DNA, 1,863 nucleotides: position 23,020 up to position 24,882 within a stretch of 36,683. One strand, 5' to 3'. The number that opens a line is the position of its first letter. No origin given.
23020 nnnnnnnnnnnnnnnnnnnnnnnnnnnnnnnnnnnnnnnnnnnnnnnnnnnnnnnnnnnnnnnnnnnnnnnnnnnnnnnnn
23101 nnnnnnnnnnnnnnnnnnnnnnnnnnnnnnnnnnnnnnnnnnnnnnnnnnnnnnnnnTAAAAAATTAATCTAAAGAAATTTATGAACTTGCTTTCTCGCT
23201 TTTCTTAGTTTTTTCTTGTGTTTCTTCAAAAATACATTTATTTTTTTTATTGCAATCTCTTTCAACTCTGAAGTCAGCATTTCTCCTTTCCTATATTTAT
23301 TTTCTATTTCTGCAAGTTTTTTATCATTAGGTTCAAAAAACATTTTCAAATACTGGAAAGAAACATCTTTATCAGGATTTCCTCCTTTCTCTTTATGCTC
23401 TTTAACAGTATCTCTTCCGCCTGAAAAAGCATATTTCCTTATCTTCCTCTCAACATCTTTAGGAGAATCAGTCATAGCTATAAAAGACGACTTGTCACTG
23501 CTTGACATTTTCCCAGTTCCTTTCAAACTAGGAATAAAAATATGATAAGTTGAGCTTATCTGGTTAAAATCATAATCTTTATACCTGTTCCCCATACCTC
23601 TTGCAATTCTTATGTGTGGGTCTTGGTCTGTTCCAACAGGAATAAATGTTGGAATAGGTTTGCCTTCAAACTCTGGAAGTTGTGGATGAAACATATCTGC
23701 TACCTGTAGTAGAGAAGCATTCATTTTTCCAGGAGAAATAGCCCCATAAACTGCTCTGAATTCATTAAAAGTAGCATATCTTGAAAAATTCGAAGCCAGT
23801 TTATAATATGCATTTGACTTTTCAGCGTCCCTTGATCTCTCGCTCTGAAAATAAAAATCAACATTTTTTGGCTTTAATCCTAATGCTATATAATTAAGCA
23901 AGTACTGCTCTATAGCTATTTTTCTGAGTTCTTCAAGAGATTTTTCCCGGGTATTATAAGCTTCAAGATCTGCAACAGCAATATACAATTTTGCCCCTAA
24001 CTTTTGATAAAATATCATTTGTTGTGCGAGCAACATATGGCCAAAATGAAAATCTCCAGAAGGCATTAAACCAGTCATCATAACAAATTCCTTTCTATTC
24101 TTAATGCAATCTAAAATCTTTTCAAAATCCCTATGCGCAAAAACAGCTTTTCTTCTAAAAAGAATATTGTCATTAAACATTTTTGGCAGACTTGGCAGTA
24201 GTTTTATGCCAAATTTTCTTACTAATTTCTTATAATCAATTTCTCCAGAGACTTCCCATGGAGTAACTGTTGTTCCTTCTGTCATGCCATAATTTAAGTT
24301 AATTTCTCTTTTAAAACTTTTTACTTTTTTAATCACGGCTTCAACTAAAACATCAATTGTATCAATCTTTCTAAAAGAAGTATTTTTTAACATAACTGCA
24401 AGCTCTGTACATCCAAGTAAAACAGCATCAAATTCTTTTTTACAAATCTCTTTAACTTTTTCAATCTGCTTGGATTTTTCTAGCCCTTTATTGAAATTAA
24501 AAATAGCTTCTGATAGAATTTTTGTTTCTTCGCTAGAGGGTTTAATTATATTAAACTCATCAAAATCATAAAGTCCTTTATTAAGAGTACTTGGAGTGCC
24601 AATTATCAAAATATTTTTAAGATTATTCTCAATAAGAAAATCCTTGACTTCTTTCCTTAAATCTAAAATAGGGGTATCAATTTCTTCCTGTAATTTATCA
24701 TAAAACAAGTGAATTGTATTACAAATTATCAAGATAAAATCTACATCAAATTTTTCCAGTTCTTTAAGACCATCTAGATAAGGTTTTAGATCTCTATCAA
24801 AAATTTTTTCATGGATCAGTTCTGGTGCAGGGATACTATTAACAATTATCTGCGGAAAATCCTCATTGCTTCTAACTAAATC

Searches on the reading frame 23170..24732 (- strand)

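Call 50: search_protein_families(library=pfam, proteins=[window:23170-24732:-], max_evalue=0.0001)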
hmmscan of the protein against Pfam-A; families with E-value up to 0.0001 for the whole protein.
window:23170-24732:- (520 aa): 2 families
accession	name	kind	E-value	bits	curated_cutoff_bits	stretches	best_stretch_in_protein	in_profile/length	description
PF00579.31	tRNA-synt_1b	-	2.7e-36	125.8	21.1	1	212-502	2-291/292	tRNA synthetases class I (W and Y)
PF01177.27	Asp_Glu_race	-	5.7e-12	46.3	31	1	1-132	72-210/211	Asp/Glu/Hydantoin racemase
